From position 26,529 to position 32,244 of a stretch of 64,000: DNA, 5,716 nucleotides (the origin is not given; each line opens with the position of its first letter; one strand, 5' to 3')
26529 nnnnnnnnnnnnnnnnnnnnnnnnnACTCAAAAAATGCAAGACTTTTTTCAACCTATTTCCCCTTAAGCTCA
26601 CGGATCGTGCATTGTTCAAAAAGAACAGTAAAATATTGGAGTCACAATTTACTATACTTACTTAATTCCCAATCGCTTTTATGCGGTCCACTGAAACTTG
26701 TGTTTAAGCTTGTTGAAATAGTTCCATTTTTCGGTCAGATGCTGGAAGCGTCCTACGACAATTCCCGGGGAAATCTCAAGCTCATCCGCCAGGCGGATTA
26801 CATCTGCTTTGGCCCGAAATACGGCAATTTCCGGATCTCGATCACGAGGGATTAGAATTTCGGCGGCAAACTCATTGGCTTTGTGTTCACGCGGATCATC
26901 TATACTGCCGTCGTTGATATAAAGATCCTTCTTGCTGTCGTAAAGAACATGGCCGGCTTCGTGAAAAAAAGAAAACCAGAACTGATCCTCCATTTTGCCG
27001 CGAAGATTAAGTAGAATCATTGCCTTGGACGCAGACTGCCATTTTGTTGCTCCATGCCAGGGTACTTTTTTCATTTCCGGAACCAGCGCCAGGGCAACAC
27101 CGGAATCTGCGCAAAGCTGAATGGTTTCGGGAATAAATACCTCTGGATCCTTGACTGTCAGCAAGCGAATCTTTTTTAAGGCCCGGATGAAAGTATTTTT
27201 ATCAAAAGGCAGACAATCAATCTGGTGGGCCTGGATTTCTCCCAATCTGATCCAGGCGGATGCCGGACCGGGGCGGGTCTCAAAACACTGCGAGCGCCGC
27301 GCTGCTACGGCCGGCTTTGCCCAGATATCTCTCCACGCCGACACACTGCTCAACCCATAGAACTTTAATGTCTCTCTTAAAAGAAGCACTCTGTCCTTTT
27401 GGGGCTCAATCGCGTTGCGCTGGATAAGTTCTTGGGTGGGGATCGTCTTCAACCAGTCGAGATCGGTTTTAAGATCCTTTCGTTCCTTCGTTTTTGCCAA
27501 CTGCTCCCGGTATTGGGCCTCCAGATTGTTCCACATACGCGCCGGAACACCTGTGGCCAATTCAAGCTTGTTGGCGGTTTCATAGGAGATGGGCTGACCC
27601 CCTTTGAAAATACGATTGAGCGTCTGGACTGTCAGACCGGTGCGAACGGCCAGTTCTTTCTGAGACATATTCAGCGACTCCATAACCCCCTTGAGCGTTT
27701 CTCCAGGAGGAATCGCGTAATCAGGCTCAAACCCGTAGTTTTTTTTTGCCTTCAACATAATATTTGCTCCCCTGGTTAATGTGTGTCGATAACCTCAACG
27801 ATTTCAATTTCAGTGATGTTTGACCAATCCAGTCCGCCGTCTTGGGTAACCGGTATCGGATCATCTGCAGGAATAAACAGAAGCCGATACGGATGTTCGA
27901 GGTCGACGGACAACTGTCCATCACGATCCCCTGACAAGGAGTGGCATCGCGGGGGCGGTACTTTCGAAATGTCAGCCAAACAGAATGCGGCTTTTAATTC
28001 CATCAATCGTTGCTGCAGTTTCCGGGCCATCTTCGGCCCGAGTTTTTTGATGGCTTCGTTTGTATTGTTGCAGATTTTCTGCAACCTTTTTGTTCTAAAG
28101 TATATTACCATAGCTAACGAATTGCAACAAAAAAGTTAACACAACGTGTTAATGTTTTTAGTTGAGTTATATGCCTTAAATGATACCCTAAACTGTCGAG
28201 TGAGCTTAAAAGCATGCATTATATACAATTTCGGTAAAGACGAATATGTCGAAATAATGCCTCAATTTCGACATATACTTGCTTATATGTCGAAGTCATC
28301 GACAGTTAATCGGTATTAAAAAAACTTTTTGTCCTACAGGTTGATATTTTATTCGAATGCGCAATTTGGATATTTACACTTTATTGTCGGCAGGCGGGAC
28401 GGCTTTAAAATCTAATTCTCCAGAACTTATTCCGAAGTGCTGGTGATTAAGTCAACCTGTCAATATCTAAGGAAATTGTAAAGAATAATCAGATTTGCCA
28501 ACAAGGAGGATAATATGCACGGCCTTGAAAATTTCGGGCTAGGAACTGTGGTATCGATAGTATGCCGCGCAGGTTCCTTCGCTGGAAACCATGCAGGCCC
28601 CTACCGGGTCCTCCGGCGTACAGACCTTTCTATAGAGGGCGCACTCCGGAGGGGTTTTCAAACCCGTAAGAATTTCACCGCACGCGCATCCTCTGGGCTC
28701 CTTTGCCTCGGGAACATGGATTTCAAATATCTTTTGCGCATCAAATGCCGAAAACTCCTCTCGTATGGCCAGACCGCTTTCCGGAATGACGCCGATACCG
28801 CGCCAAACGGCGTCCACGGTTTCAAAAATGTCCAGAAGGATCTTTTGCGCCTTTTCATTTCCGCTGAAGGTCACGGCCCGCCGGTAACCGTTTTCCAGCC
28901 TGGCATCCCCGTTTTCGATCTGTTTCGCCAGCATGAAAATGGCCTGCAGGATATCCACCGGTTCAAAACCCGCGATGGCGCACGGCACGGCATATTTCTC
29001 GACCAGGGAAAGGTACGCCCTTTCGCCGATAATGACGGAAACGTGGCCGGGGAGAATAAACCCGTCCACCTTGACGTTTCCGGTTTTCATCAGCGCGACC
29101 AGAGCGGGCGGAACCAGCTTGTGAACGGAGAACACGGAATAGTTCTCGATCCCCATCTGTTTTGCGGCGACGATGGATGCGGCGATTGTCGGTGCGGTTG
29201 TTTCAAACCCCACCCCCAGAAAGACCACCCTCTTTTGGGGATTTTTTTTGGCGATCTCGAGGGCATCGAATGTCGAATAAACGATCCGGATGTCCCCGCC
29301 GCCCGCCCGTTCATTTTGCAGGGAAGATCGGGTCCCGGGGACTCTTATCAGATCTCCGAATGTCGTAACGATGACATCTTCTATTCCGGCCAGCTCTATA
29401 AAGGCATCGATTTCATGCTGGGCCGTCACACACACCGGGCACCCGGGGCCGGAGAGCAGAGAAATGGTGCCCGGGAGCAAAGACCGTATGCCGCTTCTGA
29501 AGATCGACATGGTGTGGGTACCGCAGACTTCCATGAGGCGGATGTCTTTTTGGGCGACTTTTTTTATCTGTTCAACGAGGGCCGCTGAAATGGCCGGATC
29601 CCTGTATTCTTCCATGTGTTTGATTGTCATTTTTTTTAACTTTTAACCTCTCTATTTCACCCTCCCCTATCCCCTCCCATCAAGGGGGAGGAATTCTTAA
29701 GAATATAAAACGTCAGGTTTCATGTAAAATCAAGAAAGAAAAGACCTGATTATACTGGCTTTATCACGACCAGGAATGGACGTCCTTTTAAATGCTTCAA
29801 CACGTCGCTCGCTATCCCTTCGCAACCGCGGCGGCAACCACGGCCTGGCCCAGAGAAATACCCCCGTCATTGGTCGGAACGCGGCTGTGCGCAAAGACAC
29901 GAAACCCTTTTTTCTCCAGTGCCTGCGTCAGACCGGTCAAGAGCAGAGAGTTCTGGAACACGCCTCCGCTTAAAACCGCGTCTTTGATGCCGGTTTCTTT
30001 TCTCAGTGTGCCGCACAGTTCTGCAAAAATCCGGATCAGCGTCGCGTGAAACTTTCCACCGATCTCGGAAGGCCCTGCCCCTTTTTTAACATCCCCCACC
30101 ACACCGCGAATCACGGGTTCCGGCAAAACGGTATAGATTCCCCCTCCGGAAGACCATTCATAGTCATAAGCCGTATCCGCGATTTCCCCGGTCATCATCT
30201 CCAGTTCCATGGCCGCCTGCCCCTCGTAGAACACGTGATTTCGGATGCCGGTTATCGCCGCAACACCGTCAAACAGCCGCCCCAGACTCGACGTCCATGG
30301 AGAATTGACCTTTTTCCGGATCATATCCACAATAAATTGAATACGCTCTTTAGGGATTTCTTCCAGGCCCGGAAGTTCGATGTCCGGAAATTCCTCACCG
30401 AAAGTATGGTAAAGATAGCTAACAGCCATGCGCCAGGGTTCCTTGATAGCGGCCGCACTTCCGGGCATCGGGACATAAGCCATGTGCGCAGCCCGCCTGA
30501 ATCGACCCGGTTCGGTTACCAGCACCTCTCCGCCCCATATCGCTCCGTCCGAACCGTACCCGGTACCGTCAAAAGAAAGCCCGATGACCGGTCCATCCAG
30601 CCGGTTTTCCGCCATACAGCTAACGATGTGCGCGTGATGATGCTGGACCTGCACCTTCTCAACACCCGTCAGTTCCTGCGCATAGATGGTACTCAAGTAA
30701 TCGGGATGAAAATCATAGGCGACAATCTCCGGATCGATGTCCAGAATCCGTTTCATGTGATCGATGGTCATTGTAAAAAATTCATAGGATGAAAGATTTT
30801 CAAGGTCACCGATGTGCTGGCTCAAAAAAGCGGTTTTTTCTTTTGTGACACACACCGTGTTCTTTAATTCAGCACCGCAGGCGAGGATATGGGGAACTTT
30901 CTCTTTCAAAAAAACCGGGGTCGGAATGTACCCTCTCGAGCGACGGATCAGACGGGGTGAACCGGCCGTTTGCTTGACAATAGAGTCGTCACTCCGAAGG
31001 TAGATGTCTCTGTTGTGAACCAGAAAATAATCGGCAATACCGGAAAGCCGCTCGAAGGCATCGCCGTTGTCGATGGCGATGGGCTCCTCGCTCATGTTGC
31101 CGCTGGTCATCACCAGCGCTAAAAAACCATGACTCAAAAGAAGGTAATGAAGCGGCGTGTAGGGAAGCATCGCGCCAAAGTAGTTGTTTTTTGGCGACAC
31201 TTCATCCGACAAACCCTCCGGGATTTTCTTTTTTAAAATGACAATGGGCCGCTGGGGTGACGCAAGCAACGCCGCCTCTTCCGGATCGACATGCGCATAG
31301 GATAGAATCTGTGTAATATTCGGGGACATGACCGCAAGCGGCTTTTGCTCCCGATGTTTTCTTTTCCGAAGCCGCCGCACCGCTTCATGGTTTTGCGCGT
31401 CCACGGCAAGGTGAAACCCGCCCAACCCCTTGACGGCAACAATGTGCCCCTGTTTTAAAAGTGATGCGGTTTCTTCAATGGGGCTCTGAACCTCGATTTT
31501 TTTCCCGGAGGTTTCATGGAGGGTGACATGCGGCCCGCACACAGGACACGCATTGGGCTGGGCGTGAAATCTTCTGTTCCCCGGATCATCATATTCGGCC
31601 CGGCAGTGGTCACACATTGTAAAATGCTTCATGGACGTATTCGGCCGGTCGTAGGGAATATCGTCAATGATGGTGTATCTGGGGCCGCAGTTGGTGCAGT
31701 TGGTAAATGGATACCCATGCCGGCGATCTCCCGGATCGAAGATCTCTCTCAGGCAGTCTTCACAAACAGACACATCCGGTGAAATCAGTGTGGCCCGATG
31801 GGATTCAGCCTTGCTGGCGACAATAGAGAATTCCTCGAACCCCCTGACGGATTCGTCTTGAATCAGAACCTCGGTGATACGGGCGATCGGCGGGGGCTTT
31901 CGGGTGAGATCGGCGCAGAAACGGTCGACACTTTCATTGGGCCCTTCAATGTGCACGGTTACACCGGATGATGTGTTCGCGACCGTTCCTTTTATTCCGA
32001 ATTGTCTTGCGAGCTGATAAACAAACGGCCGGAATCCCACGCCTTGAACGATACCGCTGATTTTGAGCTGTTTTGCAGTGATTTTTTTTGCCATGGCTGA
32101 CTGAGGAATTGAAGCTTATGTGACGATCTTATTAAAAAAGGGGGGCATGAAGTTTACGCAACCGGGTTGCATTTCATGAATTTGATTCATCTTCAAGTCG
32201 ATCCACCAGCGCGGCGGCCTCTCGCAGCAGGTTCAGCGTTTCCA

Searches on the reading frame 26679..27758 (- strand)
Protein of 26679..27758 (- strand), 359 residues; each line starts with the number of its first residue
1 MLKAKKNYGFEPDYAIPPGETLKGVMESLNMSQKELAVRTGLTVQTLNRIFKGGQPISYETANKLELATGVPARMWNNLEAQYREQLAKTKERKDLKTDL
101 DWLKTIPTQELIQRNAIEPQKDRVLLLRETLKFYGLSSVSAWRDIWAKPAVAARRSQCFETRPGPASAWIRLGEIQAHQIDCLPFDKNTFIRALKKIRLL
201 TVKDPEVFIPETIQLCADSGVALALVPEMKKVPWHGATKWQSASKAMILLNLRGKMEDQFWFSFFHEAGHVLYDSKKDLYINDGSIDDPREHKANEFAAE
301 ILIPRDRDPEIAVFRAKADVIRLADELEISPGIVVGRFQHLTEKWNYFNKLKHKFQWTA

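Call 30: search_protein_families(library=ncbifam, proteins=[window:26679-27758:-])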
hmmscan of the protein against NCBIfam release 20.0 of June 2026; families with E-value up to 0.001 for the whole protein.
window:26679-27758:- (359 aa): 2 families
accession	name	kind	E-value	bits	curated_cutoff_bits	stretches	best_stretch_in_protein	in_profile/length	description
TIGR02607.1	antidote_HigA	equivalog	1.7e-11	43.8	47.7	1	16-84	5-74/81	HigA family addiction module antitoxin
NF052239.1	antitox_spr1629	equivalog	1.7e-05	24.1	335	1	239-306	187-254/377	spr1629 family repressor/antitoxin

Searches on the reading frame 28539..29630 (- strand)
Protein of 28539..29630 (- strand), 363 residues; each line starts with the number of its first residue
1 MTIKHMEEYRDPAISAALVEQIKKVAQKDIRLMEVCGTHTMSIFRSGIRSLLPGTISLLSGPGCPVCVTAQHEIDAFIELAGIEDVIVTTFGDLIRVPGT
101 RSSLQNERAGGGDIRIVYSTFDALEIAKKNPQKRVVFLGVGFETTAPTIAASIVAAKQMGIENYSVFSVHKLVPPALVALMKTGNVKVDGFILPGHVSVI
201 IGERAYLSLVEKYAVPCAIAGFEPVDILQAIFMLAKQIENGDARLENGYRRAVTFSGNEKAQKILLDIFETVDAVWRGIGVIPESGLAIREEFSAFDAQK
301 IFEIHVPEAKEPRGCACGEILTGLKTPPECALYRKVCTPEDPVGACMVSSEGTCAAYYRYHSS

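Call 30: search_protein_families(library=ncbifam, proteins=[window:28539-29630:-])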
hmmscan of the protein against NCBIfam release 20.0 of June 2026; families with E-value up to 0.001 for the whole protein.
window:28539-29630:- (363 aa): 1 family
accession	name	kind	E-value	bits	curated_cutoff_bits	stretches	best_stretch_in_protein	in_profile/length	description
TIGR00075.1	hypD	equivalog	3.8e-147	490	192.8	1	3-362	4-368/372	hydrogenase formation protein HypD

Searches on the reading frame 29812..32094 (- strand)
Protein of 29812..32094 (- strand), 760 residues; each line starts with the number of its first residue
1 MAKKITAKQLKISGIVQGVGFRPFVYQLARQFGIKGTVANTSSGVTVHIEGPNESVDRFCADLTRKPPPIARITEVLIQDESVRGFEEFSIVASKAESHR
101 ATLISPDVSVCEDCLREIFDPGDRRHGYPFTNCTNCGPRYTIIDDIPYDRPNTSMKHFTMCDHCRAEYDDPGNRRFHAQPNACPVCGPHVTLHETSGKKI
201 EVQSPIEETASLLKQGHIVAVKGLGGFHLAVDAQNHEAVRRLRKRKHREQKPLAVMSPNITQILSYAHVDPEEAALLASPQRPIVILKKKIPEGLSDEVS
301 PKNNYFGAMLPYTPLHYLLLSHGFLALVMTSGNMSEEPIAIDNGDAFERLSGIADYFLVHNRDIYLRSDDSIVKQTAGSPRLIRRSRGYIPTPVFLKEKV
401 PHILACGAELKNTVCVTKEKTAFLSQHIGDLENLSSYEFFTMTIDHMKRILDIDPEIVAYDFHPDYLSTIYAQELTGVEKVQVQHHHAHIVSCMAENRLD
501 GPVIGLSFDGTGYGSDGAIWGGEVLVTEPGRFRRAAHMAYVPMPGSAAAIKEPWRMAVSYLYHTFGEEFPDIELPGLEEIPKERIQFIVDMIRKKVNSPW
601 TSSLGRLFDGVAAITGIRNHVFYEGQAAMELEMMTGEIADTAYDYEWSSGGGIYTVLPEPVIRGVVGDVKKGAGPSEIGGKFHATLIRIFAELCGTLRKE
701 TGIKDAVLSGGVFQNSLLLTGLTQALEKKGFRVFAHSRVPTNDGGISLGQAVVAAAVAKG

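Call 7: search_protein_families(library=pfam, proteins=[window:29812-32094:-])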
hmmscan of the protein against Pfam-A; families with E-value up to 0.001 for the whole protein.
window:29812-32094:- (760 aa): 5 families
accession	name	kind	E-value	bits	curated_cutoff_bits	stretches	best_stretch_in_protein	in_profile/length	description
PF22521.2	HypF_C_2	-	4.4e-80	269.4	27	1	505-750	1-241/241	Carbamoyltransferase, Kae1-like Domain, second subdomain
PF01300.24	Sua5_yciO_yrdC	-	3.3e-44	150.9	25.1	1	212-386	2-178/178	Telomere recombination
PF17788.7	HypF_C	-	5.9e-38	130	23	1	400-496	3-99/99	HypF Kae1-like domain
PF07503.17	zf-HYPF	-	6.7e-34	115.9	23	2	110-143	1-34/34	HypF finger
PF00708.24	Acylphosphatase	-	3e-23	82.4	22.5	1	9-91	2-85/85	Acylphosphatase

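Call 41: find_encoding_contigs(protein=window:29812-32094:-, flank=1000, max_places=4)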
Protein window:29812-32094:- (760 aa): 1 contig read that carries it; 1 place shown.
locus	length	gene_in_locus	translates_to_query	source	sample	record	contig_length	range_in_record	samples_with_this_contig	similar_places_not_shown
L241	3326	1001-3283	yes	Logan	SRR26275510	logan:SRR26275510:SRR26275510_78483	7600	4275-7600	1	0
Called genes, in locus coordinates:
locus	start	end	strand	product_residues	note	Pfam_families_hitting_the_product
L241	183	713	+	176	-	PF01750:HycI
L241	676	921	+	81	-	PF01455:HupF_HypC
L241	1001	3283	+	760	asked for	PF00708:Acylphosphatase, PF07503:zf-HYPF, PF01300:Sua5_yciO_yrdC, PF17788:HypF_C, PF22521:HypF_C_2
